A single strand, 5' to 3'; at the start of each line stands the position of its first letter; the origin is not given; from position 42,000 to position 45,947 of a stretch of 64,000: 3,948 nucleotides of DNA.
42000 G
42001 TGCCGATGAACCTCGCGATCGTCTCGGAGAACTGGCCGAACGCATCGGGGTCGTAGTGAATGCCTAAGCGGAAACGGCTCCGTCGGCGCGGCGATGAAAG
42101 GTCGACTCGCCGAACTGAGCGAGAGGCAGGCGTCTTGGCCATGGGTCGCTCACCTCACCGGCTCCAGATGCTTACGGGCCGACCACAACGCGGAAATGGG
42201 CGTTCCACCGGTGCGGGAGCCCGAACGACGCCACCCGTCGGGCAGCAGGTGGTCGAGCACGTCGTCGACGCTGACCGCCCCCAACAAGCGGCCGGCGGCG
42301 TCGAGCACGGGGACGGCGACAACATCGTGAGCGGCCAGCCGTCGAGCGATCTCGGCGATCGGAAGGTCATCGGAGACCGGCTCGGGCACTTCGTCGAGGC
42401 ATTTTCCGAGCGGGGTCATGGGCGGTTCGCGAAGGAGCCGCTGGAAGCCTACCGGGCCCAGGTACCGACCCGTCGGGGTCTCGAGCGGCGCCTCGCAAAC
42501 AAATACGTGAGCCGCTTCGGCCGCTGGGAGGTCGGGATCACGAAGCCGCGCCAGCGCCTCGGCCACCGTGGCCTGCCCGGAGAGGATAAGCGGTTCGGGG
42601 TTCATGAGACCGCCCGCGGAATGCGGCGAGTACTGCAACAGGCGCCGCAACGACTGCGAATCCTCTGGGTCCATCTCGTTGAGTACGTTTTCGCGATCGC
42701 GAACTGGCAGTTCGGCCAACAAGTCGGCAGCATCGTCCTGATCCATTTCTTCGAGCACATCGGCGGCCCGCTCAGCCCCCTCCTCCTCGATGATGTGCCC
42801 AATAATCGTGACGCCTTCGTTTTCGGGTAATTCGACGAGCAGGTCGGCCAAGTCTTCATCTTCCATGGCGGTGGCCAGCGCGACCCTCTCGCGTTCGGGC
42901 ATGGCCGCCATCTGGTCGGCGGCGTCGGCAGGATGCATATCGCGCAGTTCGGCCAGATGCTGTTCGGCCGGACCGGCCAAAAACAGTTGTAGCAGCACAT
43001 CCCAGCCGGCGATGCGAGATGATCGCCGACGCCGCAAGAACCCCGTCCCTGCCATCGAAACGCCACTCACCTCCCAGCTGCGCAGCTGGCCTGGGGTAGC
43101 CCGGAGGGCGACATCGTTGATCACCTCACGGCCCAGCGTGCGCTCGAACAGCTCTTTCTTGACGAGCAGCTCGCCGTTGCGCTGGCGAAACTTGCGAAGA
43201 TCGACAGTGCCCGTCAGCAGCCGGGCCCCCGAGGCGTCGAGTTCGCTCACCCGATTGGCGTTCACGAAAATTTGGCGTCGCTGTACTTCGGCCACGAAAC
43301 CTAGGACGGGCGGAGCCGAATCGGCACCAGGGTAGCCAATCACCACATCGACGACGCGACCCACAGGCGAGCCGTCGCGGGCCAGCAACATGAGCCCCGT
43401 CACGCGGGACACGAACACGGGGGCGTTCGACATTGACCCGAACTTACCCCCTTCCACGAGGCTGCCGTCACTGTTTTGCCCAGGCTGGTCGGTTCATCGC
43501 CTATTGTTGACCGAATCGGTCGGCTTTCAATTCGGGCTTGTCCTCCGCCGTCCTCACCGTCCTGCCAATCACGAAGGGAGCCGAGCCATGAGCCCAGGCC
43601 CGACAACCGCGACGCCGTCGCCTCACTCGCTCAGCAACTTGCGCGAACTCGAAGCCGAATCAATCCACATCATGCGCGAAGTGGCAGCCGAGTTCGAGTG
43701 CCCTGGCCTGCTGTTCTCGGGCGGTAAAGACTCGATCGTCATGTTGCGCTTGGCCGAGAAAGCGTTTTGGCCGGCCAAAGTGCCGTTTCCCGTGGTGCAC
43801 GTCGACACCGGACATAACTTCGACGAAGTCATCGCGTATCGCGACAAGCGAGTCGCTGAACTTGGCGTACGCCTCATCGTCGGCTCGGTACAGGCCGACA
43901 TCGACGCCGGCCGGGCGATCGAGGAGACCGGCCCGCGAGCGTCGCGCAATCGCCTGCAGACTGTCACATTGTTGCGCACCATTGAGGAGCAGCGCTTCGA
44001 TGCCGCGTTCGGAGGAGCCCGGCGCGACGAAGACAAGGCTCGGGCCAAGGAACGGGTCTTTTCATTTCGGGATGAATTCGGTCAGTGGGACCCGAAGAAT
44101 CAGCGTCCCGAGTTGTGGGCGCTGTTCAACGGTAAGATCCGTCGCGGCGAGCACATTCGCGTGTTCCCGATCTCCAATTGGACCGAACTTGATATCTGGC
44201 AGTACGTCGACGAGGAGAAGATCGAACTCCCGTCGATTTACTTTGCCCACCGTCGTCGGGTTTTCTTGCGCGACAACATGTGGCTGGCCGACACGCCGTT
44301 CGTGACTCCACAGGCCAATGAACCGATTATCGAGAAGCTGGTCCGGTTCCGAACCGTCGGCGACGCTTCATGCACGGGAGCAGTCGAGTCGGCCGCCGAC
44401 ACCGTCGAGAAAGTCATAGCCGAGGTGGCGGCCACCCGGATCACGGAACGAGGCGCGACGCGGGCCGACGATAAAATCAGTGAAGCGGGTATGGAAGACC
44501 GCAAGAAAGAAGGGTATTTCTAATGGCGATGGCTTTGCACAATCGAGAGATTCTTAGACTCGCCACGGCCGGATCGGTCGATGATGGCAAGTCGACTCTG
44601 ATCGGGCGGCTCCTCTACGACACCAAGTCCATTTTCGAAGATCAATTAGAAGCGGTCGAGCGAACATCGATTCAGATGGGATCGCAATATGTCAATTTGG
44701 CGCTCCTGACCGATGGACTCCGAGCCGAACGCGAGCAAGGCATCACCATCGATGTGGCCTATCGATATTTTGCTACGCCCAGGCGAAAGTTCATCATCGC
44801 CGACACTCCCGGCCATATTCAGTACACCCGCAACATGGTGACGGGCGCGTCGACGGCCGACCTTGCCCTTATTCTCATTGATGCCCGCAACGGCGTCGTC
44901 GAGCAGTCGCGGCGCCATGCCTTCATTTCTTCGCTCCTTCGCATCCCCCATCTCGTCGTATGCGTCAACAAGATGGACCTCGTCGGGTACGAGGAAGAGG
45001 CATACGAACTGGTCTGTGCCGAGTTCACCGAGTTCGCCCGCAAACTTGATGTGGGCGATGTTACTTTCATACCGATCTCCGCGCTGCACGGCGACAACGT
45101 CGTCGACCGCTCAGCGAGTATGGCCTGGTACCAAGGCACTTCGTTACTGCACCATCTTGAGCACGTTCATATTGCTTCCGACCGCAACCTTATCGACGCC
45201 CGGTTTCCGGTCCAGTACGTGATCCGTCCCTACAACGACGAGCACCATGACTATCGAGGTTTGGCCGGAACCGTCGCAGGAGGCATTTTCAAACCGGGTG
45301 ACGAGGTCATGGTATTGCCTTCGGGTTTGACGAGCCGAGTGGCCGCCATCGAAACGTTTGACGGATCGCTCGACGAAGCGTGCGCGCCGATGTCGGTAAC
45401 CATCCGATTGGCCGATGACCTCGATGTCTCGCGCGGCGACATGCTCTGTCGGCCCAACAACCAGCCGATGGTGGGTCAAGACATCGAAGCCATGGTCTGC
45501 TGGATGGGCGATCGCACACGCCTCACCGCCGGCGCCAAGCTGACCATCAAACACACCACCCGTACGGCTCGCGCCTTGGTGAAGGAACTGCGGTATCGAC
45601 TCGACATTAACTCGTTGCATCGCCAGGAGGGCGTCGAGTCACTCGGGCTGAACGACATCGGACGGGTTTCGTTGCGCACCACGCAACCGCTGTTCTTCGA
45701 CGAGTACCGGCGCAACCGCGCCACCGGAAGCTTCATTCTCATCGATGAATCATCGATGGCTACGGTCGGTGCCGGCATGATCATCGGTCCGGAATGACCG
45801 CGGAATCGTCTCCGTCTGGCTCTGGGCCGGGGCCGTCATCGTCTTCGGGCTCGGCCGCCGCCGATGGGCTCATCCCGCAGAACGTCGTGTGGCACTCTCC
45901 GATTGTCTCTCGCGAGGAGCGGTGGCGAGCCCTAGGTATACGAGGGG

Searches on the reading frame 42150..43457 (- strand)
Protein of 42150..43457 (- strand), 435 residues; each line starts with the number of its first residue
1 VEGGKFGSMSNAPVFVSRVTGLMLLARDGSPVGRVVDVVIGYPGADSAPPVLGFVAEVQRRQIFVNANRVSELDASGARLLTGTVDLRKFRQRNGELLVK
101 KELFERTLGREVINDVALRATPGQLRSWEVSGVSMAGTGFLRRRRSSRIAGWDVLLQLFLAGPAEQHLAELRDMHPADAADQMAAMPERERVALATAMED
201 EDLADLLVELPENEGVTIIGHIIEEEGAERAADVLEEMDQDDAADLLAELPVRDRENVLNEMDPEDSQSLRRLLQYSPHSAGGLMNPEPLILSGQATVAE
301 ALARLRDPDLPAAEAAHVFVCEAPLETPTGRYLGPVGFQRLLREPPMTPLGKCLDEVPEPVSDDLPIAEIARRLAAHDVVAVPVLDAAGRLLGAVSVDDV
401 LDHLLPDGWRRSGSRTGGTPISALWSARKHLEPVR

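Call 55: search_protein_families(library=pfam, proteins=[window:42150-43457:-], max_evalue=0.00001)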
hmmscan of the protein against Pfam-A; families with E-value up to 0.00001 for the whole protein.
window:42150-43457:- (435 aa): 2 families
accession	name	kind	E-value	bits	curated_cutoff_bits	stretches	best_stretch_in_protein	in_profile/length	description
PF03448.22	MgtE_N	-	9.9e-22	77.8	25.9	1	174-278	1-101/102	MgtE intracellular N domain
PF00571.33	CBS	-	1.9e-09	38.2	24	1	360-404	11-55/57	CBS domain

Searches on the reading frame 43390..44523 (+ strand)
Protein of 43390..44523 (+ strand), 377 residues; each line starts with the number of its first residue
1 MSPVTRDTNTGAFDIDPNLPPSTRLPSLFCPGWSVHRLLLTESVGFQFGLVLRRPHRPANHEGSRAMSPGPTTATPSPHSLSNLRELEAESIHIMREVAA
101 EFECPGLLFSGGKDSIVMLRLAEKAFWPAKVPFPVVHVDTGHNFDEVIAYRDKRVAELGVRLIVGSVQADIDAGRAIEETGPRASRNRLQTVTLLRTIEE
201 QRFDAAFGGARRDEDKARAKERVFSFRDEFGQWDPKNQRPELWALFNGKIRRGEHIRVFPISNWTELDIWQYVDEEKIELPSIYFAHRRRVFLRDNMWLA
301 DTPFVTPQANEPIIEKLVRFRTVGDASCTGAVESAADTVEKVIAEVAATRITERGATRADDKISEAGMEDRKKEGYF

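Call 55: search_protein_families(library=pfam, proteins=[window:43390-44523:+], max_evalue=0.00001)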
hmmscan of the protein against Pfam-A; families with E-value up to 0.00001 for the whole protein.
window:43390-44523:+ (377 aa): 1 family
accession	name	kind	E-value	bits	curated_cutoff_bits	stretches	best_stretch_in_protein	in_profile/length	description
PF01507.26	PAPS_reduct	-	4.9e-43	147.6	22.5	1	107-330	4-174/175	Phosphoadenosine phosphosulfate reductase domain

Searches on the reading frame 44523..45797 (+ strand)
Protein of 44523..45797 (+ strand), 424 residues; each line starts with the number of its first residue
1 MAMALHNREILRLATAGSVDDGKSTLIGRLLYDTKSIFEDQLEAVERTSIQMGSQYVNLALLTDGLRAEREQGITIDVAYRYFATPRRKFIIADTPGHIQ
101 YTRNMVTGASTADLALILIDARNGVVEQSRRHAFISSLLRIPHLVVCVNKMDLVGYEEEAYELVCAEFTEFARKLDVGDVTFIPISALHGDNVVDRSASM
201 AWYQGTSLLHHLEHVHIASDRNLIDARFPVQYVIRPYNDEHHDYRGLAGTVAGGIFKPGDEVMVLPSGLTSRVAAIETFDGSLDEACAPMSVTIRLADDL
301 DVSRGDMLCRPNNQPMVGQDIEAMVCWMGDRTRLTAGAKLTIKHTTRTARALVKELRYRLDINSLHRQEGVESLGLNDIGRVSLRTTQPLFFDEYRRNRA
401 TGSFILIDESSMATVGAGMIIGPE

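Call 55: search_protein_families(library=pfam, proteins=[window:44523-45797:+], max_evalue=0.00001)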
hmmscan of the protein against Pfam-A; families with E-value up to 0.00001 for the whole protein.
window:44523-45797:+ (424 aa): 4 families
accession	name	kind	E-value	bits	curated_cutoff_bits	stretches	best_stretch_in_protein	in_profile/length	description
PF00009.33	GTP_EFTU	-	2.2e-43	148.5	26.5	1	9-194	2-176/188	Elongation factor Tu GTP binding domain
PF22594.2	GTP-eEF1A_C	-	2e-27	95.9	27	1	321-420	2-100/101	GTP-eEF1A C-terminal domain-like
PF01926.29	MMR_HSR1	-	3.7e-07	30.7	21.9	0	66-149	24-112/113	50S ribosome-binding GTPase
PF03144.31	GTP_EFTU_D2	-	3.9e-06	27.6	30.3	1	249-309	6-73/73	Elongation factor Tu domain 2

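Call 56: find_homologous_proteins(query=window:44523-45797:+, max_evalue=1e-50)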
Query window:44523-45797:+ (424 aa): 8000 proteins with E <= 1e-50 among 8000 candidates; the best 120 are listed.
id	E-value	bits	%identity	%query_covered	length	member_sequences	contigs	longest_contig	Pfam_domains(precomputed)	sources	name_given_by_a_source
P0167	1.8e-280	947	100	100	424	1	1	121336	PF01926.30,PF22594.3,PF00009.34,PF03144.32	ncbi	-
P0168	1.7e-279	944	99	100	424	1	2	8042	PF01926.30,PF22594.3,PF00009.34,PF03144.32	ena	-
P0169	2.0e-279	944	100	100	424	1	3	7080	PF01926.30,PF22594.3,PF00009.34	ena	-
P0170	8.4e-279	942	99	100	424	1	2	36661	PF01926.30,PF22594.3,PF00009.34,PF03144.32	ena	-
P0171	2.1e-264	895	94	100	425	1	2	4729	PF01926.30,PF22594.3,PF00009.34,PF03144.32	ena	-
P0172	1.0e-262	889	93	100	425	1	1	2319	PF01926.30,PF22594.3,PF00009.34,PF03144.32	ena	-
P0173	2.2e-253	858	90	100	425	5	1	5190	PF01926.30,PF22594.3,PF00009.34,PF03144.32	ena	-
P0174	8.3e-237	804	84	98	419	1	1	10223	PF01926.30,PF22594.3,PF00009.34,PF03144.32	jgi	jgi:bifunctional enzyme CysN/CysC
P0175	2.2e-233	792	83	98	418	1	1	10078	PF01926.30,PF22594.3,PF00009.34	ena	-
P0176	2.4e-233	792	82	98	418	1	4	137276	PF01926.30,PF22594.3,PF00009.34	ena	-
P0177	2.7e-233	792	83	98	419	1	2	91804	PF01926.30,PF22594.3,PF00009.34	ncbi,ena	-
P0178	3.4e-233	792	83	98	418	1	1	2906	PF01926.30,PF22594.3,PF00009.34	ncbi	-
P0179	4.4e-233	791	82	98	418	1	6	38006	PF01926.30,PF22594.3,PF00009.34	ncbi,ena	-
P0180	4.5e-233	791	82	98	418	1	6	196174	PF01926.30,PF22594.3,PF00009.34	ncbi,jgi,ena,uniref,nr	ncbi:MAG: sulfate adenylyltransferase subunit CysN [Actinobacteria bacterium]|uniref:sulfate adenyly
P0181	5.3e-233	791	83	98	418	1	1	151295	PF01926.30,PF22594.3,PF00009.34,PF03144.32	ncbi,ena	-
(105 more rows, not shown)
